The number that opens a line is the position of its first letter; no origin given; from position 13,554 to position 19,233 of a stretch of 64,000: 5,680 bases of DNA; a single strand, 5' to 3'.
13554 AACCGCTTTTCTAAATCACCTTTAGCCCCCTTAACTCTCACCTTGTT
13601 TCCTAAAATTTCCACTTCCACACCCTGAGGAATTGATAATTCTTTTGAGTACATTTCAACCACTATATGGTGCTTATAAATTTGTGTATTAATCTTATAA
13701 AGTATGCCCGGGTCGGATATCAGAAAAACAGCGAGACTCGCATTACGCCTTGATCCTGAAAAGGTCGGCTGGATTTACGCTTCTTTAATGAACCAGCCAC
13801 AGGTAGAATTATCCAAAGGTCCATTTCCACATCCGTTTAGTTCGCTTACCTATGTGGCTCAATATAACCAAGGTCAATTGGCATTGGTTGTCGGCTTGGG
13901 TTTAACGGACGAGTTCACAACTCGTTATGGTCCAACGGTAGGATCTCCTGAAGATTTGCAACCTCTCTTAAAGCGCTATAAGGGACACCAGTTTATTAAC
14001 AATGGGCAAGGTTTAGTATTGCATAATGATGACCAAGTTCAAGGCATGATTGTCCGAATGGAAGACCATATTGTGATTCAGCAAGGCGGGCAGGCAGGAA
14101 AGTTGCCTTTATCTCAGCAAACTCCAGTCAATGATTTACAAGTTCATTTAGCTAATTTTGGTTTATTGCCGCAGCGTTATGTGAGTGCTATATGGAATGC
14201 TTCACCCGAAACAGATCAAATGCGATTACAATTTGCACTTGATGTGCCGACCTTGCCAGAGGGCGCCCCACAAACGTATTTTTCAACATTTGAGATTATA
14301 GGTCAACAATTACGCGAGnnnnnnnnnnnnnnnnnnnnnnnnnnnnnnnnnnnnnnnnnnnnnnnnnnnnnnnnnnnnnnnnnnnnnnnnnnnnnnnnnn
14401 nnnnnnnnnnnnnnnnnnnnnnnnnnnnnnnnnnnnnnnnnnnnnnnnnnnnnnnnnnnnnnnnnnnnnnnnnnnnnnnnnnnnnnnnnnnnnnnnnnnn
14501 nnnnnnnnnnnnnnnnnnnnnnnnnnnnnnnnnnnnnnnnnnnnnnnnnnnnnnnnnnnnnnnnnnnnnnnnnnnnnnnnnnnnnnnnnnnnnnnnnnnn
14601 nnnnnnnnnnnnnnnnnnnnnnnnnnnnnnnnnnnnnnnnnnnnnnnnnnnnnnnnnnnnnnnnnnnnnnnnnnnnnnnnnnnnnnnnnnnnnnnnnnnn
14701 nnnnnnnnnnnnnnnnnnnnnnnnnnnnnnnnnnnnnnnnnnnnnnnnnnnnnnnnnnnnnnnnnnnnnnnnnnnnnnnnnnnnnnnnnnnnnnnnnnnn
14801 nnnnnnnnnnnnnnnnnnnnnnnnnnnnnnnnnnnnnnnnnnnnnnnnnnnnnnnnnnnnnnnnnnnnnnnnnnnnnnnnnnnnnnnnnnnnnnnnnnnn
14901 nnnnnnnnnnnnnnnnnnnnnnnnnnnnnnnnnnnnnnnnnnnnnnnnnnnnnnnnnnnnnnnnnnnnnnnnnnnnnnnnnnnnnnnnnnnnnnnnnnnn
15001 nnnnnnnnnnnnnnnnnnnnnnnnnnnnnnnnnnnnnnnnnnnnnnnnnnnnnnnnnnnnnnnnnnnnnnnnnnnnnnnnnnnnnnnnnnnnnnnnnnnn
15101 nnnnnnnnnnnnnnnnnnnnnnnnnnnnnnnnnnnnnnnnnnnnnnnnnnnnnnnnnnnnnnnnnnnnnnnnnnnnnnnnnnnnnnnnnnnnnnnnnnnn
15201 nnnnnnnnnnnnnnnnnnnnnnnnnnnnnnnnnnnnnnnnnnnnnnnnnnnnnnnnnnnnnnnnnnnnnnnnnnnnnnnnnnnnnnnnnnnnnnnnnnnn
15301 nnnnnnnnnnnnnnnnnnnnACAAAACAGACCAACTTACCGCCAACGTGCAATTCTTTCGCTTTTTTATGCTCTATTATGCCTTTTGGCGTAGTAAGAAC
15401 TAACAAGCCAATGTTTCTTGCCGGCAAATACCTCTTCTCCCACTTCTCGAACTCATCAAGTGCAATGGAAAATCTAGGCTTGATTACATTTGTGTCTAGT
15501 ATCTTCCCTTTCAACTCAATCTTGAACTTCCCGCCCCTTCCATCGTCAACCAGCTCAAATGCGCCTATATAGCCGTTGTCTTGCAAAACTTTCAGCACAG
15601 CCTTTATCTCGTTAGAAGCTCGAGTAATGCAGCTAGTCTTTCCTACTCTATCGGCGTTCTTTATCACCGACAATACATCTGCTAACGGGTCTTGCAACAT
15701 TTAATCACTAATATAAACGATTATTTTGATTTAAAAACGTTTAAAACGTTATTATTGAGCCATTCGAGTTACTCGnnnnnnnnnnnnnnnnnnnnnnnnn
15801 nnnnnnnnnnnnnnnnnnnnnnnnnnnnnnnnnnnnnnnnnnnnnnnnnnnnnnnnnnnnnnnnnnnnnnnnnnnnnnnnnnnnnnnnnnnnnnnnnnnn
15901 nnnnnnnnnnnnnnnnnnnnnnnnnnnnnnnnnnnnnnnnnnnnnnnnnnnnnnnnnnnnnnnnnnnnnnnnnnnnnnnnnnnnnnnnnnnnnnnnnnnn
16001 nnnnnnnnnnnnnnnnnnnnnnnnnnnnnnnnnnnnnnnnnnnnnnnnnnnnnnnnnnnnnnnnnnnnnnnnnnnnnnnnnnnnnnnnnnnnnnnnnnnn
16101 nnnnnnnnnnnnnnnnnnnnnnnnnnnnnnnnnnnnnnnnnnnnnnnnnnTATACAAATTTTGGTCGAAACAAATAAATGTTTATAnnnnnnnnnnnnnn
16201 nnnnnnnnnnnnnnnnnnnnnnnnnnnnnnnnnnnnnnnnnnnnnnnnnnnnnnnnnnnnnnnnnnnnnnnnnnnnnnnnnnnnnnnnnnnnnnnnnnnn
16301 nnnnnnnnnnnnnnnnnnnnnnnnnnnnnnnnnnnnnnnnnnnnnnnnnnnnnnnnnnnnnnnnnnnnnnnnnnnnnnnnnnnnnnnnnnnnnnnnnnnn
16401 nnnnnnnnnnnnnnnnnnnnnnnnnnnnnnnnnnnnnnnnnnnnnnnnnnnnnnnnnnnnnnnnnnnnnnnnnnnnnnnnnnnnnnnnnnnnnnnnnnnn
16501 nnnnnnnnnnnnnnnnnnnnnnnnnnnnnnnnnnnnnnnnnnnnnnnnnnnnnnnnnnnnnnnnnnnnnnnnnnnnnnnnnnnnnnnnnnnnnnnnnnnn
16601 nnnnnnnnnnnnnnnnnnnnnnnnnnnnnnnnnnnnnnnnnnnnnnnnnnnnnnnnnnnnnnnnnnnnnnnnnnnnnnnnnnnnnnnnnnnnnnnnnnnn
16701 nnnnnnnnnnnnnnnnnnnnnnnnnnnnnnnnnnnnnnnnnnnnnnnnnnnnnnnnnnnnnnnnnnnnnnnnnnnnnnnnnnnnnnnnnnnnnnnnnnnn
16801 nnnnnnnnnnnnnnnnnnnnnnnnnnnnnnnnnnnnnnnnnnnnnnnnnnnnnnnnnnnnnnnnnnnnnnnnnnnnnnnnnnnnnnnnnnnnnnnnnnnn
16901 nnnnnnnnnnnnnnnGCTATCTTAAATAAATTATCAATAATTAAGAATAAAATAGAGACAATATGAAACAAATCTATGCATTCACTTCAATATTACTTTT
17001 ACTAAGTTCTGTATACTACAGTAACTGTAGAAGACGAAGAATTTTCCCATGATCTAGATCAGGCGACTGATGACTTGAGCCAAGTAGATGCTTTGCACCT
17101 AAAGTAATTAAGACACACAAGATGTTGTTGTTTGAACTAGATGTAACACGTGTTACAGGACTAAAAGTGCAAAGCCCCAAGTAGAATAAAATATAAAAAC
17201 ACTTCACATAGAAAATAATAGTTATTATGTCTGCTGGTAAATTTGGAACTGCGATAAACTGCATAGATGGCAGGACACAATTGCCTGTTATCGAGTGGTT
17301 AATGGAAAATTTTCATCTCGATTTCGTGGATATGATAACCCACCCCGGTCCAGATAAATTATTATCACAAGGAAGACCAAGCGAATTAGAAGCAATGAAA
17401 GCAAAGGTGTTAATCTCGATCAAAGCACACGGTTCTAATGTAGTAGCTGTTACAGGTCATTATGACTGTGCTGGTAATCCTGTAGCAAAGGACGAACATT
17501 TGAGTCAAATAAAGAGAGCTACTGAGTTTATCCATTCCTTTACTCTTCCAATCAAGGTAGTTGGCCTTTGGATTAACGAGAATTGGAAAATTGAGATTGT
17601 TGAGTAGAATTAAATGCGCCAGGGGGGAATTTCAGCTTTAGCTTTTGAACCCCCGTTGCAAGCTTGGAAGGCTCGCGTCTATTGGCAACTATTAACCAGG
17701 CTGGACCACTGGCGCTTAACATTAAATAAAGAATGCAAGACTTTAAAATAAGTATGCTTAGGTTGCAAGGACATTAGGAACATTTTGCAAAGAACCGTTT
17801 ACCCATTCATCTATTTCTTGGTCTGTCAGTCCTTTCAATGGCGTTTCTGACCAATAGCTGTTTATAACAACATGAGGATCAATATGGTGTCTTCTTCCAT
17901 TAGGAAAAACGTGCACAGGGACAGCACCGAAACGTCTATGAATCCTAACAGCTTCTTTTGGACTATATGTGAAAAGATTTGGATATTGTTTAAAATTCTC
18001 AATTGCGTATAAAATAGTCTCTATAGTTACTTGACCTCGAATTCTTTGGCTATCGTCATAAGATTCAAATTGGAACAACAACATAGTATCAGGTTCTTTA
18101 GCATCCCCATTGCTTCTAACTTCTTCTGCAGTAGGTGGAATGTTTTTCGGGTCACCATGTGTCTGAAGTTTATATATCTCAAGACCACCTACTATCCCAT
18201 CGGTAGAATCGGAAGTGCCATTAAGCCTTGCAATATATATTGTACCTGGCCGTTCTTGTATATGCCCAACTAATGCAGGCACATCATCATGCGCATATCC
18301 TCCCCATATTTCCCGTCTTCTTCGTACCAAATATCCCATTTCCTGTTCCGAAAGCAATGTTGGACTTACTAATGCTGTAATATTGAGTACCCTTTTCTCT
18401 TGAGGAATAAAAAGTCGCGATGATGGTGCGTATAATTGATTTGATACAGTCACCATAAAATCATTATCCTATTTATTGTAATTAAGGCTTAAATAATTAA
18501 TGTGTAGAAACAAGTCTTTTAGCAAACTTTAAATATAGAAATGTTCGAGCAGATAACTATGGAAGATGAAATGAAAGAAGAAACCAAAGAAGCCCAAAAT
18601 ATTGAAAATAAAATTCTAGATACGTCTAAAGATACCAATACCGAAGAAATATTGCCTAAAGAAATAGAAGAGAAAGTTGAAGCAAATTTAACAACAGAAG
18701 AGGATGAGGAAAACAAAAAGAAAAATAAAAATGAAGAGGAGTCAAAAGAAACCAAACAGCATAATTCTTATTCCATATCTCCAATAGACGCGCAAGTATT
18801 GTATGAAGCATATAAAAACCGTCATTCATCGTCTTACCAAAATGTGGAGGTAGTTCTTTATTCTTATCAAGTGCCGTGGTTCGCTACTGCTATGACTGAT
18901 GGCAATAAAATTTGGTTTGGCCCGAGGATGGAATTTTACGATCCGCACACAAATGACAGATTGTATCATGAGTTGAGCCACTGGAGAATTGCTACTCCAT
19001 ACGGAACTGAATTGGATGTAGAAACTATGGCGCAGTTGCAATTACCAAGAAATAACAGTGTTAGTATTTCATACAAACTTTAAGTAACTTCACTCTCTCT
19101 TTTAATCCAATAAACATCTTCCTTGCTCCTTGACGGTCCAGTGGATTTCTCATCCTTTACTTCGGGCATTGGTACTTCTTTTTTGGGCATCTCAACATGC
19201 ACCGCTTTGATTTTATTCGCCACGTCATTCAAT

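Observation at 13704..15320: Divergent, probably catalytically altered AAA+ gene inserted antisense into the rps8-rpl6 junction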

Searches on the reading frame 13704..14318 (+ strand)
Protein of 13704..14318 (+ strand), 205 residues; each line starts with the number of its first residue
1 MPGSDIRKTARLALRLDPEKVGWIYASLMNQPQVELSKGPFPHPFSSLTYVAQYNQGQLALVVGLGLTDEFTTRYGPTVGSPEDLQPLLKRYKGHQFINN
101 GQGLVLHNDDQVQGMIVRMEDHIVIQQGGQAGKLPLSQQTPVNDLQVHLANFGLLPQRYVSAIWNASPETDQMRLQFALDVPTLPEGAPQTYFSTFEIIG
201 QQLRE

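Call 42: predict_structure(alignment_id=A3)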
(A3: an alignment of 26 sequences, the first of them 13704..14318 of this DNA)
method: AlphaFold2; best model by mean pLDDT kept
length: 205 residues; sequences in the alignment: 26
mean_pLDDT: 91.6   pTM: 0.86
mean pLDDT of the five models: 91.6, 90.3, 88.9, 88.7, 86.6
residues with pLDDT >= 90: 160; 70-90: 32; 50-70: 10; < 50: 3
segments of 3 or more residues with pLDDT < 50: 1-3
pLDDT, mean of each block of 10 residues (from residue 1): 68 92 94 95 97 94 98 97 97 96 96 96 96 92 95 97 95 92 83 77 64
secondary structure, 60 per line:
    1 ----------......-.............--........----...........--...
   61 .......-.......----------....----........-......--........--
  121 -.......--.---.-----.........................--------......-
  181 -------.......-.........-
elements in order: E11-16 H18-30 E33-40 E45-55 E58-67 H69-75 H86-89 E94-98 E103-108 E111-118 E122-128 H141-165 E174-179 H188-194 H196-204

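Call 47: search_protein_representatives(alignment_id=A3)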
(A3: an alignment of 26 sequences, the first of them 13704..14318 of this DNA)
Query: 26 sequences, 215 profile positions. Proteins with E-value up to 0.001 (for the whole library): 20; up to 1e-10: 19; up to 1e-30: 13. The best 20 are listed.
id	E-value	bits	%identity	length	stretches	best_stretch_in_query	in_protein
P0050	5.9e-82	290.4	-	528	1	5-212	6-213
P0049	2.1e-79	282.1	-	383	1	1-215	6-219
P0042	2.8e-79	281.7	-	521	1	6-215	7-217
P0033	3.3e-77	274.9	-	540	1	9-214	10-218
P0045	3.5e-74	265.0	-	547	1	6-214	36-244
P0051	3.8e-68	245.3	-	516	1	1-214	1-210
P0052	2.9e-61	222.8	-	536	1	6-214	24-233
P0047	1.8e-60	220.2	-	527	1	7-212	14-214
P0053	2.4e-58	213.3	-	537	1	13-215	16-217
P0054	3.2e-58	212.8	-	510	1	13-214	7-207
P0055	3.0e-51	190.0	-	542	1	15-213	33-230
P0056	7.7e-43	162.6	-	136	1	6-137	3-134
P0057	2.7e-40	154.3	-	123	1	7-120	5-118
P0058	7.0e-23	97.4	-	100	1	6-88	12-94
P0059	2.7e-21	92.2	-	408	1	129-215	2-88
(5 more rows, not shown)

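Call 51: find_related_loci(query=A4, collection=metagenome_contigs, flank=6000)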
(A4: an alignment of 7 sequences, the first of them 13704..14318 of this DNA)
Query A4 (205 aa) in metagenome_contigs; peptide patterns used: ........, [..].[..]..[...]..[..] (x = any residue, [..] = any of these).
600 stretches matched a pattern (row limit reached: there are more); 1 encode a relative of the query (tblastn E <= 1e-3); 1 distinct loci.
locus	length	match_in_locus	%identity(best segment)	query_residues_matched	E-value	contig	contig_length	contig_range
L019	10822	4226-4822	46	6-204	4e-58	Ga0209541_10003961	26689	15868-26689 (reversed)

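Call 53: search_protein_families(library=pfam, proteins=[L019:619-2331:+, L019:2328-3119:-, L019:3207-3482:+, L019:3848-4132:+, L019:5799-6926:-, L019:7099-8292:-, L019:8496-9011:-, L019:9261-9638:-, L019:9671-10324:-], max_evalue=0.001)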
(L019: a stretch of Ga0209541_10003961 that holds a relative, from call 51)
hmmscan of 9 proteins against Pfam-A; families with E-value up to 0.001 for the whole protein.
L019:619-2331:+ (570 aa): 3 families
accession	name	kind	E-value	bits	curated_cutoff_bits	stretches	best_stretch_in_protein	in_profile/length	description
PF04542.20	Sigma70_r2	-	1.9e-19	69.7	24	1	316-384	2-68/71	Sigma-70 region 2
PF04545.22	Sigma70_r4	-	5.2e-14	51.9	24.1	1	490-538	4-48/50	Sigma-70, region 4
PF00140.25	Sigma70_r1_2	-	5.6e-07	29.8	22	1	148-175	2-29/34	Sigma-70 factor, region 1.2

L019:2328-3119:- (263 aa): 1 family
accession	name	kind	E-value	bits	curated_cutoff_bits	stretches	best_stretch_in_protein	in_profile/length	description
PF08713.17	DNA_alkylation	-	2e-60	204.5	21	2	157-250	120-213/213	DNA alkylation repair enzyme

L019:3207-3482:+ (91 aa): 1 family
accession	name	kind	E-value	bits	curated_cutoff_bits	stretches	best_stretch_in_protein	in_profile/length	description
PF02604.26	PhdYeFM_antitox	-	3.7e-10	39.9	29.8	1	7-77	2-72/74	Antitoxin Phd_YefM, type II toxin-antitoxin system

L019:3848-4132:+ (94 aa): 0 families

L019:5799-6926:- (375 aa): 3 families
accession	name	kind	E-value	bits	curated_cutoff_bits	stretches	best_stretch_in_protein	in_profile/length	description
PF06071.19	YchF-GTPase_C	-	1.9e-33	114.9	27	1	291-373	1-83/84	Protein of unknown function (DUF933)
PF01926.29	MMR_HSR1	-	4.3e-22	78.8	21.9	1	13-123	2-85/113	50S ribosome-binding GTPase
PF02421.24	FeoB_N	-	6.7e-08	32.6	27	1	13-54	3-43/156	Ferrous iron transport protein B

L019:7099-8292:- (397 aa): 0 families

L019:8496-9011:- (171 aa): 1 family
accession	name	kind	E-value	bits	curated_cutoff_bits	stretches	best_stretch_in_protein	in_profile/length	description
PF01936.24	NYN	-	1.3e-13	52.2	24.2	1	5-152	2-137/145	NYN domain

L019:9261-9638:- (125 aa): 0 families

L019:9671-10324:- (217 aa): 0 families

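Call 82: find_related_loci(query=A4, collection=viral_contigs, flank=5000)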
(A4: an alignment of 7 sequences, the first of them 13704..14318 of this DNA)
Query A4 (205 aa) in viral_contigs; peptide patterns used: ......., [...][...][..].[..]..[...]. (x = any residue, [..] = any of these).
69 stretches matched a pattern, but none encodes a relative of the query by tblastn (E <= 1e-3).

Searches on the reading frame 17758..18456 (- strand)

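Call 3: search_protein_families(library=pfam, proteins=[window:17758-18456:-], max_evalue=0.01)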
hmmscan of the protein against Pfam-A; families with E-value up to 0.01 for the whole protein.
window:17758-18456:- (232 aa): 0 families

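Call 4: search_protein_families(library=ncbifam, proteins=[window:17758-18456:-], max_evalue=1)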
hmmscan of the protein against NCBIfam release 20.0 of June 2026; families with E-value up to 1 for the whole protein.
window:17758-18456:- (232 aa): 1 family
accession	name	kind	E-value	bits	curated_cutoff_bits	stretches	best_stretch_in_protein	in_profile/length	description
TIGR02613.1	mob_myst_B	hypoth_equivalog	0.049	13.5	124.4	1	155-191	97-132/186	mobile mystery protein B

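Call 61: search_protein_families(library=padloc, proteins=[window:17758-18456:-], max_evalue=0.01)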
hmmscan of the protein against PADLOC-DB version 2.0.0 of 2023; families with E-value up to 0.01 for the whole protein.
window:17758-18456:- (232 aa): 0 families

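Call 62: search_protein_families(library=phrogs, proteins=[window:17758-18456:-], max_evalue=0.01)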
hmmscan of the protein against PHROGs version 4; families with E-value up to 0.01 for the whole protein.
window:17758-18456:- (232 aa): 0 families

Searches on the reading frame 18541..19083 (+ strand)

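Call 40: search_protein_families(library=pfam, proteins=[window:18541-19083:+], max_evalue=0.001)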
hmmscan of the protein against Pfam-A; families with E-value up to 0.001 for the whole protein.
window:18541-19083:+ (180 aa): 0 families

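Call 61: search_protein_families(library=padloc, proteins=[window:18541-19083:+], max_evalue=0.01)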
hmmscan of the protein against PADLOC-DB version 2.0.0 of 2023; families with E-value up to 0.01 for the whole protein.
window:18541-19083:+ (180 aa): 1 family
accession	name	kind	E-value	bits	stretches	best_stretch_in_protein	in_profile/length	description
PDLC02923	HEPN_IX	-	0.0084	14.2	0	32-100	52-116/161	-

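Call 62: search_protein_families(library=phrogs, proteins=[window:18541-19083:+], max_evalue=0.01)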
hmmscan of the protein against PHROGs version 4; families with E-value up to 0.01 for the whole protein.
window:18541-19083:+ (180 aa): 0 families
